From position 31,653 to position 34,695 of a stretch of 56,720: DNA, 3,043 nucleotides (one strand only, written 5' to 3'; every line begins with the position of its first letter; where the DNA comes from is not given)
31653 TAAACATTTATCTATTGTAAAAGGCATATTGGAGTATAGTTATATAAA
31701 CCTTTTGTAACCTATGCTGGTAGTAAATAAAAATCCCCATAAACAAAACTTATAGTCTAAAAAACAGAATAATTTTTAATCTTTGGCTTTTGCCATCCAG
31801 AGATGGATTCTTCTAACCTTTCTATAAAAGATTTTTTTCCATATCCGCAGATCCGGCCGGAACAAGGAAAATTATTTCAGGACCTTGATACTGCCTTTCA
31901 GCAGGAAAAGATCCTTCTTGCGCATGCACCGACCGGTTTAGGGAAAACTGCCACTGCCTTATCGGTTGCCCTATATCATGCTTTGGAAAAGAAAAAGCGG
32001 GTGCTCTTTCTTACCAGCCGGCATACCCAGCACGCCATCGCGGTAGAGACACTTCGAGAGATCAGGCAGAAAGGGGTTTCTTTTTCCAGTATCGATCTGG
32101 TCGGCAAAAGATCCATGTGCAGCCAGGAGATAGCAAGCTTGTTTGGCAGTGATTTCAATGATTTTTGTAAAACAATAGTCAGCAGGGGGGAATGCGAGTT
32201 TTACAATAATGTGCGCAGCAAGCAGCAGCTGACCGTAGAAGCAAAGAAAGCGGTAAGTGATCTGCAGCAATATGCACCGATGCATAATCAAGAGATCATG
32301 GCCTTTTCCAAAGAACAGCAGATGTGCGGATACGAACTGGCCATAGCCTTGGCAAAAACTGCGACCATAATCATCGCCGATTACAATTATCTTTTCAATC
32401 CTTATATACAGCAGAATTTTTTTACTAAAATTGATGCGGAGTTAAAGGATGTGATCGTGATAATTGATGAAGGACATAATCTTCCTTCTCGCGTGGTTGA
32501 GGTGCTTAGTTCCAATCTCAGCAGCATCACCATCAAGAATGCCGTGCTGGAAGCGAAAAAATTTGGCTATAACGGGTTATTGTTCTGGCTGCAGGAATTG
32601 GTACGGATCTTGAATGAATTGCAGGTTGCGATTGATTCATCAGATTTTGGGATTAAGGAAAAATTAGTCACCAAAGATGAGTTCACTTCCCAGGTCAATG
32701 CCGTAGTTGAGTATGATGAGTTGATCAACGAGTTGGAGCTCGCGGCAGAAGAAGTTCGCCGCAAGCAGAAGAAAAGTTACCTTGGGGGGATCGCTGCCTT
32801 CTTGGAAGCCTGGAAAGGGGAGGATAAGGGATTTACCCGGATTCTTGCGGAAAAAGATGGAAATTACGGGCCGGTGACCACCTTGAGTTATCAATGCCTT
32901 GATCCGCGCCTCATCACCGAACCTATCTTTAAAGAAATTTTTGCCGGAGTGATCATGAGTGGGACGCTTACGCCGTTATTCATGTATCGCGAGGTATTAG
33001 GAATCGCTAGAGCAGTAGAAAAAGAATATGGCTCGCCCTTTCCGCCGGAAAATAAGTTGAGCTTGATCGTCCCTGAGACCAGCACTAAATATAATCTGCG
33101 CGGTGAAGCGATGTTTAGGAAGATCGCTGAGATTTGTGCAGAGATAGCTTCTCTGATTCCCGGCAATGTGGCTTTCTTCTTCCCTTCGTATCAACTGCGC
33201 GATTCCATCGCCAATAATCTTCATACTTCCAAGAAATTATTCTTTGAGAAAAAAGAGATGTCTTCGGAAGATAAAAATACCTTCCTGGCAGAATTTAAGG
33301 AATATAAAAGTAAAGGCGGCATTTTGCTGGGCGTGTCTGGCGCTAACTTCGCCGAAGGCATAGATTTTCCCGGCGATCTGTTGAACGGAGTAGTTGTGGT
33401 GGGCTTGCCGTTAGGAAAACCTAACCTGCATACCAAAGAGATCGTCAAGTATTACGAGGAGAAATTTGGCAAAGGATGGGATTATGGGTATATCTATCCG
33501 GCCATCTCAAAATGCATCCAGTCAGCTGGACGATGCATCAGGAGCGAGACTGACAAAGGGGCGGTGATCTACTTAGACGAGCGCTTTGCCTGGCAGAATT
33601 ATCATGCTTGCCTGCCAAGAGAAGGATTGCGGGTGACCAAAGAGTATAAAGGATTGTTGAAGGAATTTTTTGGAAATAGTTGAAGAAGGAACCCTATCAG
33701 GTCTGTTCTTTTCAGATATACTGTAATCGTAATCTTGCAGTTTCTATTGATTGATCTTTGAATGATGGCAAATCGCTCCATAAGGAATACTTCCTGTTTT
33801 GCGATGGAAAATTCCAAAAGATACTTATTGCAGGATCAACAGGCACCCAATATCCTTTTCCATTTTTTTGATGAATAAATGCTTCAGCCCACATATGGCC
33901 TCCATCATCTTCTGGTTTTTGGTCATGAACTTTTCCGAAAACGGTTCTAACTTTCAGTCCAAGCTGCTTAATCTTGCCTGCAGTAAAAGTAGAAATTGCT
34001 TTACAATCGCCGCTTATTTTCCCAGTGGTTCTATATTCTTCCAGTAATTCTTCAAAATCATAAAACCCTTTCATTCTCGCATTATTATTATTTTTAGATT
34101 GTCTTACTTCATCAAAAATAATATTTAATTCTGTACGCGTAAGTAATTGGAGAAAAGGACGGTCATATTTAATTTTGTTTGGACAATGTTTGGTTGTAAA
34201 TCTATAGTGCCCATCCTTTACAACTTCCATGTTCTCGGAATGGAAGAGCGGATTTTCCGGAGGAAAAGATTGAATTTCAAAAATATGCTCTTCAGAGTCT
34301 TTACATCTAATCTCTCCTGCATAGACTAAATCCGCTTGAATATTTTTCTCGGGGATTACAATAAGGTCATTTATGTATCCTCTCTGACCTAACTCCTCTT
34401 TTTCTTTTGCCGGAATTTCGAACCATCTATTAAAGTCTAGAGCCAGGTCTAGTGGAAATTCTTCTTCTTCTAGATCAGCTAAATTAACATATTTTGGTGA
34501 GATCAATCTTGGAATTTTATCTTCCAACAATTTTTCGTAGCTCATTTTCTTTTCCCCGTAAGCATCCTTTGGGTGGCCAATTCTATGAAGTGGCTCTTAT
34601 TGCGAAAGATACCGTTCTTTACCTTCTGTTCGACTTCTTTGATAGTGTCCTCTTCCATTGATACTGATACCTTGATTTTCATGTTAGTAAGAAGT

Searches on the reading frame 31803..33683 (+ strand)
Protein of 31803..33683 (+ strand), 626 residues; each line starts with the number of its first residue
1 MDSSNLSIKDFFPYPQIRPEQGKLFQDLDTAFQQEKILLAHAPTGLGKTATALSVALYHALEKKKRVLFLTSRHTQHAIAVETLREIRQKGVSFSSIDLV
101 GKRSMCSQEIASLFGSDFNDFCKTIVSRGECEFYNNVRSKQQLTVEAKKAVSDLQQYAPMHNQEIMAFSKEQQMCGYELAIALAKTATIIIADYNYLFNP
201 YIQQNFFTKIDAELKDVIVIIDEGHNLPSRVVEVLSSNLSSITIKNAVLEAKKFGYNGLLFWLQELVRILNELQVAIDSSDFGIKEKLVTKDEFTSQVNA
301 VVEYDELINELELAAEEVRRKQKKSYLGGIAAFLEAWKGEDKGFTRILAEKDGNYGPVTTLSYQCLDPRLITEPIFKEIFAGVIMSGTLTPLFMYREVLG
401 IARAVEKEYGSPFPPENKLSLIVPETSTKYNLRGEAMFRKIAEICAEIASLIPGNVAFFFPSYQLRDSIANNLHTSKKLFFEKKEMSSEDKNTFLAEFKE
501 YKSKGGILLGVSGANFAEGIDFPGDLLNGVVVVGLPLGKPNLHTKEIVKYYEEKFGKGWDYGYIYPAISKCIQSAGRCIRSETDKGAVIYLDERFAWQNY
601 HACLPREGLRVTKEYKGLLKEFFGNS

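Call 58: search_protein_families(library=pfam, proteins=[window:31803-33683:+], max_evalue=0.00001)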
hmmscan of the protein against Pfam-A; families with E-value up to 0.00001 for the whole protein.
window:31803-33683:+ (626 aa): 5 families
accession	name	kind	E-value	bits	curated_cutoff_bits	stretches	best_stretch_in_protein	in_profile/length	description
PF13307.12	Helicase_C_2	-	1e-41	143.2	25.3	1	447-606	3-165/170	Helicase C-terminal domain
PF06733.21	DEAD_2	-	6.8e-22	78.4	21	1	74-241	6-169/172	DEAD_2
PF06777.17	HBB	-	3.1e-15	56.7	30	1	289-431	57-189/190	Helical and beta-bridge domain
PF04851.21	ResIII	-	1.2e-09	38.7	22.5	1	16-230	3-140/164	Type III restriction enzyme, res subunit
PF00270.35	DEAD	-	6.5e-06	26.4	26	0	34-90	13-71/167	DEAD/DEAH box helicase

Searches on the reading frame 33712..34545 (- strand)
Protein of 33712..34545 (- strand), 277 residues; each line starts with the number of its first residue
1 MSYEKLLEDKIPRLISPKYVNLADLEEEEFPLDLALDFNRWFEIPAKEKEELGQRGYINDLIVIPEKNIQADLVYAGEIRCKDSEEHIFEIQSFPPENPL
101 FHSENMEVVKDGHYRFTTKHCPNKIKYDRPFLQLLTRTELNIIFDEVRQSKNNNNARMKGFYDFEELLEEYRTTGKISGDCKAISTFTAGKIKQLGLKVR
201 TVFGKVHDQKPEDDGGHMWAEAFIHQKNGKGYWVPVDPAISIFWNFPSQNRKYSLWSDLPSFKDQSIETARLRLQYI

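Call 58: search_protein_families(library=pfam, proteins=[window:33712-34545:-], max_evalue=0.00001)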
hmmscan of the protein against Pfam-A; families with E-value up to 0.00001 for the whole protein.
window:33712-34545:- (277 aa): 1 family
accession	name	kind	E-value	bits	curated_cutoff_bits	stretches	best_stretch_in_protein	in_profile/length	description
PF01841.26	Transglut_core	-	2.8e-09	37.7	23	1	142-238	20-108/108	Transglutaminase-like superfamily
